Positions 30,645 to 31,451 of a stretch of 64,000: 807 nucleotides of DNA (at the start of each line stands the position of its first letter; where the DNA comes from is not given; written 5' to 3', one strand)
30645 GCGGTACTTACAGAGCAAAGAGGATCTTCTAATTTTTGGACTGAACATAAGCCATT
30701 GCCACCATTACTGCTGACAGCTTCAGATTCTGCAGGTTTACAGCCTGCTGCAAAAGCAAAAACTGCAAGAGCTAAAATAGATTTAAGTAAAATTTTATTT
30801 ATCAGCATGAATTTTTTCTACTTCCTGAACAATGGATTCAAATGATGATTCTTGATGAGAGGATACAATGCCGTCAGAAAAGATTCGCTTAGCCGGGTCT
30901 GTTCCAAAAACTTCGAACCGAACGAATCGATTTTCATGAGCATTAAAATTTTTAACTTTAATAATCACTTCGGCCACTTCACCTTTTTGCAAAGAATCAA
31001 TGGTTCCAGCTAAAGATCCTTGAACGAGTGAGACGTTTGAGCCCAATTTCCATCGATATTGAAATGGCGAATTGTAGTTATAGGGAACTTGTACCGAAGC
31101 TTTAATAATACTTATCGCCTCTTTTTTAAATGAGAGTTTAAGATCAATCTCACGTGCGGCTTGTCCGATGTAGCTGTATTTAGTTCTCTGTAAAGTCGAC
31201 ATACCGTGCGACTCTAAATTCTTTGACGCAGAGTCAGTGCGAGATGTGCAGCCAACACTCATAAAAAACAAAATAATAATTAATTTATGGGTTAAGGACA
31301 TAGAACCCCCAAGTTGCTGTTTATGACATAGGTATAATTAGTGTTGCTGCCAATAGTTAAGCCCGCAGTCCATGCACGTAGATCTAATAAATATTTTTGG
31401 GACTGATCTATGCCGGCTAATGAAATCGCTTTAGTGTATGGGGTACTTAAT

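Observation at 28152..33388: Tandemly duplicated two-gene cassette: HExxH lipoprotein plus small membrane-anchored partner, translationally coupled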

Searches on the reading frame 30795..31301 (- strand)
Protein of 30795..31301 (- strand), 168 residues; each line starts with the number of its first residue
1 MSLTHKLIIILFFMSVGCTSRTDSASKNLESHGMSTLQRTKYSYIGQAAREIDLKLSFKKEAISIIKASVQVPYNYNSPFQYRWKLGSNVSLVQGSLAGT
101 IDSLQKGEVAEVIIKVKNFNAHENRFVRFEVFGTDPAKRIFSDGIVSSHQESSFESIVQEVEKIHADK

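Call 5: search_protein_families(library=pfam, proteins=[window:30795-31301:-], max_evalue=1)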
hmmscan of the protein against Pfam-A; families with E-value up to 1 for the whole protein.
window:30795-31301:- (168 aa): 1 family
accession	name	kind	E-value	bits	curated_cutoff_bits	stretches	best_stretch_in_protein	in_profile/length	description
PF18023.7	FKBP_N_2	-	0.01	16.4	27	0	85-131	59-105/112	BDBT FKBP like N-terminal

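Call 6: search_protein_families(library=ncbifam, proteins=[window:30795-31301:-], max_evalue=1)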
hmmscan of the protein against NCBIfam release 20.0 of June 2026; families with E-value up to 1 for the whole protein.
window:30795-31301:- (168 aa): 0 families

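Call 8: find_homologous_proteins(query=window:30795-31301:-, max_evalue=0.01)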
Query window:30795-31301:- (168 aa): 23 proteins with E <= 0.01 among 42 candidates.
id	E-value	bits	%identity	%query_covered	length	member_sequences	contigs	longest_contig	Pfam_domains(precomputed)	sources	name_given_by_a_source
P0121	9.8e-103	358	100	100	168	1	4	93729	-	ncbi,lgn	-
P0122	2.1e-72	260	73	100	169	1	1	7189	-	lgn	-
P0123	2.4e-55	204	59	100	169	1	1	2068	-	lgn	-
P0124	3.1e-50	188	61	90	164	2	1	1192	-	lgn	-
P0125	1.1e-47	179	56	98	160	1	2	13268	-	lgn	-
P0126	2.3e-47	178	58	100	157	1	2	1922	-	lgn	-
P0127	3.5e-46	175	54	95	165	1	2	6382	-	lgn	-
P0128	1.7e-44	169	55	100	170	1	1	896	-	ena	-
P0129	2.0e-44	169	56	90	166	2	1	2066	-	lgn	-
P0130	9.3e-44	167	54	100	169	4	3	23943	-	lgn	-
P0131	1.4e-43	166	53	100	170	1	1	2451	-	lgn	-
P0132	2.2e-43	165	53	100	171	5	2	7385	-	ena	-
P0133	6.6e-43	164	53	100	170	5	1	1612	-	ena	-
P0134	1.6e-42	163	55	100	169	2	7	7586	-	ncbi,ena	-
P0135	3.6e-42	162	51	96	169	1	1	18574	-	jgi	jgi:hypothetical protein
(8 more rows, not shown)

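Call 15: search_solved_structures(query=A2, max_evalue=10, show_alignments=2)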
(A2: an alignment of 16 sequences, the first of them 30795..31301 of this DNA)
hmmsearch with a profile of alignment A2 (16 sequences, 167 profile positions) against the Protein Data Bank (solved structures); distinct sequences matched with E-value up to 10: 8.
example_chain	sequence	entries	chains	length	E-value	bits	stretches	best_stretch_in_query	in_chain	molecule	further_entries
3d72_A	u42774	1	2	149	0.96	12.5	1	100-128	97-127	Vivid PAS protein VVD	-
2pd7_A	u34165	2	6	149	0.98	12.5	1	100-128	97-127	Vivid PAS protein VVD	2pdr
2pd8_A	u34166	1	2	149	0.98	12.5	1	100-128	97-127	Vivid PAS protein VVD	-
6cny_A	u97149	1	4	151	1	12.4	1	100-128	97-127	Vivid PAS protein VVD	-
3hjk_A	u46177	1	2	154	1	12.4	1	100-128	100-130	Vivid PAS protein VVD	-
3is2_A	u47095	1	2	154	1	12.4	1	100-128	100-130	Vivid PAS protein VVD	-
3hji_A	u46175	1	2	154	1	12.4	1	100-128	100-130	Vivid PAS protein VVD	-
3rh8_B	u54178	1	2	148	1.3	12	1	106-128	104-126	Vivid PAS protein VVD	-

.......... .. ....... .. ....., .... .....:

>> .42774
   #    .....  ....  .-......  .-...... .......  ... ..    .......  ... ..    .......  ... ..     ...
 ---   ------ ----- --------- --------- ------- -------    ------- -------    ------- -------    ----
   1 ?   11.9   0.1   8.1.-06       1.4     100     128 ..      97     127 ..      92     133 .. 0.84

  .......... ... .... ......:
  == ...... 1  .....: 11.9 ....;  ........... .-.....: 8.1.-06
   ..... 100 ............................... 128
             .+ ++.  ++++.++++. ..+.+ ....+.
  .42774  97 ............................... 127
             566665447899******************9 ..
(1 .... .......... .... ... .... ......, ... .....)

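Call 20: find_homologous_proteins(query=A2, max_evalue=0.001)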
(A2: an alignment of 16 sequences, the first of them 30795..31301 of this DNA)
Query A2 (16 sequences) (168 aa, profile of the alignment): 114 proteins with E <= 0.001 among 2621 candidates.
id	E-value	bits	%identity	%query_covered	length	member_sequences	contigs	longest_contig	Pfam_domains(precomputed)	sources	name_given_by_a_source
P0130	4.5e-71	256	54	100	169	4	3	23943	-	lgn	-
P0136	1.7e-70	254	52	96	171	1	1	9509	-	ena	-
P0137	2.2e-69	250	51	100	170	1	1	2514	-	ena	-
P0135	2.8e-69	250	51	96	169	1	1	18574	-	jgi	jgi:hypothetical protein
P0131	3.6e-69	250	53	100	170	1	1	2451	-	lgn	-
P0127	3.9e-69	250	54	95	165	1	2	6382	-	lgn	-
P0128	8.0e-69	249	55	100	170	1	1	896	-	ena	-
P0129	1.2e-68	248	56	90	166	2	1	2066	-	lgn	-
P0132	1.2e-68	248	53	100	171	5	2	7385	-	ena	-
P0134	5.5e-68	246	55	100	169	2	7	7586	-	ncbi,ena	-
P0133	6.1e-68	246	53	100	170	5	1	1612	-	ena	-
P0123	3.5e-66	240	59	100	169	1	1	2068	-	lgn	-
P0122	4.4e-66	240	73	100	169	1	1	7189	-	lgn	-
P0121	4.4e-66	240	100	100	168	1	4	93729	-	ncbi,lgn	-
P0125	7.3e-63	229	56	98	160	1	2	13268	-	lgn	-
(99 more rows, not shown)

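Call 29: predict_structure(alignment_id=A3)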
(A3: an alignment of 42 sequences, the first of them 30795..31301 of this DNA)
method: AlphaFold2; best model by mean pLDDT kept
length: 168 residues; sequences in the alignment: 42
mean_pLDDT: 79.1   pTM: 0.65
mean pLDDT of the five models: 79.1, 77.0, 75.9, 75.6, 74.1
residues with pLDDT >= 90: 75; 70-90: 43; 50-70: 27; < 50: 23
segments of 3 or more residues with pLDDT < 50: 20-26, 32-45
pLDDT, mean of each block of 10 residues (from residue 1): 71 58 49 44 54 86 94 95 95 98 97 95 89 90 88 69 71
secondary structure, 60 per line:
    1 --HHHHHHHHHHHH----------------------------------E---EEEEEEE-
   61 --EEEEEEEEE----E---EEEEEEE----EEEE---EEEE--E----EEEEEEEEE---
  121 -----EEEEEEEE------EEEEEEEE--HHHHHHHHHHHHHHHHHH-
elements in order: H3-14 E53-59 E63-71 E80-86 E91-94 E98-101 E109-117 E126-133 E140-147 H150-167

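Call 32: fold_search(model_id=the predicted structure, library=pdb)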
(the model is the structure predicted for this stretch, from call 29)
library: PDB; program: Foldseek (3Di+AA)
matches with E <= 10: 1252; with E <= 0.001: 17
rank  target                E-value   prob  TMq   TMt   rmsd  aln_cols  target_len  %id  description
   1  3zy7_A                1.7e-04  1.00  0.41  0.55   4.3       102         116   12  Crystal structure of computationally redesigned gamma-adaptin appendage domain forming a symmetric homodimer (released 2011-12-28)
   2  3mnm_A                3.5e-04  1.00  0.40  0.56   5.6       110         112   14  Crystal structure of GAE domain of GGA2p from Saccharomyces cerevisiae (released 2010-09-08)
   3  7p4l_A                4.0e-04  1.00  0.42  0.17   3.9       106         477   18  Crystal structure of the trimeric ectodomain of archaeal Fusexin1 (Fsx1) (released 2022-07-13)
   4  2dwy_C                4.2e-04  1.00  0.37  0.45   4.9       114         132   10  Crystal Structure Analysis of GGA1-GAE (released 2007-04-17)
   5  1iu1_B                5.5e-04  1.00  0.42  0.55   4.0       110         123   10  Crystal structure of human gamma1-adaptin ear domain (released 2002-07-10)
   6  1xo8_MODEL_1_A        5.8e-04  1.00  0.31  0.34   7.2       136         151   13  Solution structure of AT1g01470 from Arabidopsis Thaliana (released 2004-10-19)
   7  1gyv                  6.1e-04  1.00  0.38  0.50   4.7       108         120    8  Gamma-adaptin appendage domain from clathrin adaptor AP1, L762E mutant (released 2002-08-22)
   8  2dwx_C                6.1e-04  1.00  0.38  0.47   4.8       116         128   10  Co-crystal Structure Analysis of GGA1-GAE with the WNSF motif (released 2007-04-17)
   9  7p4l_B                6.4e-04  1.00  0.38  0.15   4.5       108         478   17  Crystal structure of the trimeric ectodomain of archaeal Fusexin1 (Fsx1) (released 2022-07-13)
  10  1gyw_B                6.4e-04  1.00  0.38  0.47   4.8       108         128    9  Gamma-adaptin appendage domain from clathrin adaptor AP1 A753D mutant (released 2002-08-22)
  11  2dwy_B                6.8e-04  1.00  0.38  0.47   4.4       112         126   11  Crystal Structure Analysis of GGA1-GAE (released 2007-04-17)
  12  1gyw_A                6.8e-04  1.00  0.36  0.45   5.3       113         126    7  Gamma-adaptin appendage domain from clathrin adaptor AP1 A753D mutant (released 2002-08-22)
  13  5cn2_A                7.2e-04  1.00  0.41  0.55   5.1       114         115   12  Crystal structure of yeast GGA1_GAE domain-C2221 (released 2016-07-20)
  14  7p4l_C                8.5e-04  1.00  0.38  0.15   4.5       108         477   17  Crystal structure of the trimeric ectodomain of archaeal Fusexin1 (Fsx1) (released 2022-07-13)
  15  6tqr_A                8.5e-04  1.00  0.37  0.47   4.5       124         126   10  The crystal structure of the MSP domain of human VAP-A in complex with the Phospho-FFAT motif of STARD3. (released 2020-11-18)
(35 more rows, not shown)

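Call 53: search_protein_families(library=pfam, alignment_id=A3, max_evalue=1)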
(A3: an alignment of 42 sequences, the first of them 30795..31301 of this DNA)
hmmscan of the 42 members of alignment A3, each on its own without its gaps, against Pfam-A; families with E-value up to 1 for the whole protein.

A. member 1, window:30795-31301:- (168 aa): 1 family
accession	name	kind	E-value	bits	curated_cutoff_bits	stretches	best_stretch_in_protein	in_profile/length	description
PF18023.7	FKBP_N_2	-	0.01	16.4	27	0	85-131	59-105/112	BDBT FKBP like N-terminal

B. families by the number of members that match (of 42 scanned): 17 families
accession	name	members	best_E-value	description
PF10738.15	Lpp-LpqN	4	0.047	Probable lipoprotein LpqN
PF03848.20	TehB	3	0.038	Tellurite resistance protein TehB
PF08503.15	DapH_N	3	0.14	Tetrahydrodipicolinate succinyltransferase N-terminal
PF18023.7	FKBP_N_2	2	0.0051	BDBT FKBP like N-terminal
PF09624.15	DUF2393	2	0.072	Protein of unknown function (DUF2393)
PF25779.1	Tubulin-bind_CPAP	1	0.0035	CPAP, tubulin-binding region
PF09650.15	PHA_gran_rgn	1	0.032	Putative polyhydroxyalkanoic acid system protein (PHA_gran_rgn)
PF12242.14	Eno-Rase_NADH_b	1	0.057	NAD(P)H binding domain of trans-2-enoyl-CoA reductase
PF13584.12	BatD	1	0.068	BatD DUF11 like domain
PF08428.16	Rib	1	0.069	Rib domain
PF06534.19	RGM_C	1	0.076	Repulsive guidance molecule (RGM) C-terminal domain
PF02687.27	FtsX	1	0.11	FtsX-like permease C-terminal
PF01273.31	LBP_BPI_CETP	1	0.13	LBP / BPI / CETP family, N-terminal domain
PF21963.2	TcdA1_RBD_2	1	0.14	TcdA1, receptor binding domain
PF23752.1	Beta-prop_WDR11_2nd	1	0.17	WDR11 second beta-propeller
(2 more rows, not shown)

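Call 63: search_protein_representatives(alignment_id=A3)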
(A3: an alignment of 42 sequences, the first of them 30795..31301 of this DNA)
Query: 42 sequences, 201 profile positions. Proteins with E-value up to 0.001 (for the whole library): 283; up to 1e-10: 184; up to 1e-30: 59. The best 150 are listed.
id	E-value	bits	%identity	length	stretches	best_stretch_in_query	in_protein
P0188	4.2e-71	255.0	-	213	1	1-201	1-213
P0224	2.9e-65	235.9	-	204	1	1-201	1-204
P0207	3.1e-62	226.1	-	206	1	1-201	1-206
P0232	1.5e-60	220.6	-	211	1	1-201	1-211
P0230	1.2e-57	211.0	-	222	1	1-201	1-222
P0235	3.8e-57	209.4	-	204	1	1-201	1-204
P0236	8.9e-56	205.0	-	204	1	1-201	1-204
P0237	3.1e-52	193.4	-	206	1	1-201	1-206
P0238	3.4e-52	193.3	-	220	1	1-201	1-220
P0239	3.5e-52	193.2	-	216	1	1-201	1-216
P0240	6.7e-52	192.3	-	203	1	1-201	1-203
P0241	9.7e-52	191.8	-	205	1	1-201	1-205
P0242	1.1e-49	185.0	-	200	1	1-191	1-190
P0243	2.8e-49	183.7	-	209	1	1-201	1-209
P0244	5.9e-48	179.4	-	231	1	1-201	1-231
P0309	1.2e-25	106.6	-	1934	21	78-125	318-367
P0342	9.1e-19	84.1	-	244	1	1-119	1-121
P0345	2.7e-18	82.6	-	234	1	15-195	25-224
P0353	6.1e-17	78.2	-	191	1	1-188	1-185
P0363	1.1e-15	74.1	-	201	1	1-179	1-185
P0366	2.2e-15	73.1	-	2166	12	75-125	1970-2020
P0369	4.3e-15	72.1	-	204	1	1-190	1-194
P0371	5.7e-15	71.7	-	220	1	5-177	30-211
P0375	9.5e-15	71.0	-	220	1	41-177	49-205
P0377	1.4e-14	70.5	-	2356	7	125-194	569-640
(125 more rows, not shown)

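Call 64: list_cluster_members(proteins=[P0309, P0366, P0377, P0342, P0345, P0353, P0363, P0369, P0371, P0375])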
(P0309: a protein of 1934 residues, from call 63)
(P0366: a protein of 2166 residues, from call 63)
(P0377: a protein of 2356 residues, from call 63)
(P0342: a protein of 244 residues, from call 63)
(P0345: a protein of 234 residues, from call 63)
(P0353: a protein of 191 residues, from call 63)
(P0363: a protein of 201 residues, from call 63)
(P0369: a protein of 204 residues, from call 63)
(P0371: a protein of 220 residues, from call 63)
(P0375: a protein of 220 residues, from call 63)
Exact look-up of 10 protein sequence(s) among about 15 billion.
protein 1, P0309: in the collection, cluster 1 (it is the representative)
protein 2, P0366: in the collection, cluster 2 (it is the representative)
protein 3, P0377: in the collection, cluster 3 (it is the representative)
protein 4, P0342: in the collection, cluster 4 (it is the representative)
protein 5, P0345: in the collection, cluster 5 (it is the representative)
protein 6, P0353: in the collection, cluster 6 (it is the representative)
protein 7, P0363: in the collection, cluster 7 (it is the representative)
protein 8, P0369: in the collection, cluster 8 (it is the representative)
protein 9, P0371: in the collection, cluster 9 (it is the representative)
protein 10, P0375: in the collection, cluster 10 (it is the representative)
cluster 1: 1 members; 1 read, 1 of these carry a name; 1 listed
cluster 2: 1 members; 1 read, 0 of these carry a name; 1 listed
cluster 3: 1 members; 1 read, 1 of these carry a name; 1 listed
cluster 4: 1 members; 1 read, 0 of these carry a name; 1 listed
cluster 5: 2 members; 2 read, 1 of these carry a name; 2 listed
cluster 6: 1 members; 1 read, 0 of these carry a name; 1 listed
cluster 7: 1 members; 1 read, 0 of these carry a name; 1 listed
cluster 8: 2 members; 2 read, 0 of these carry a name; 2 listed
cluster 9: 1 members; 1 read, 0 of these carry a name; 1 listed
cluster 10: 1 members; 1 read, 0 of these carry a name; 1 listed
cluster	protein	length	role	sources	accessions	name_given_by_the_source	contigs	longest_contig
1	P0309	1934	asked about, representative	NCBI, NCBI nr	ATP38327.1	hypothetical protein CR531_09200 (plasmid) [Ligilactobacillus salivarius] | hypothetical protein CR531_09200 [Ligilactobacillus salivarius]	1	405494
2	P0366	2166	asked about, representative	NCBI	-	-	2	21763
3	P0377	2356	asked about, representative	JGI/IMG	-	Ca2+-dependent lipid-binding protein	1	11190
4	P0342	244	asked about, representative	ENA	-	-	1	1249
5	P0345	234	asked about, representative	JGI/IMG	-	hypothetical protein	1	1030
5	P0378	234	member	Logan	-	-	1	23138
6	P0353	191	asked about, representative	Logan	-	-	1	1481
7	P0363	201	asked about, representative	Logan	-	-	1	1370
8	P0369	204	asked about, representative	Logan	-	-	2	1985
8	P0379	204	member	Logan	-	-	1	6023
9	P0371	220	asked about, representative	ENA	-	-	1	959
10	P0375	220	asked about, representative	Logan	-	-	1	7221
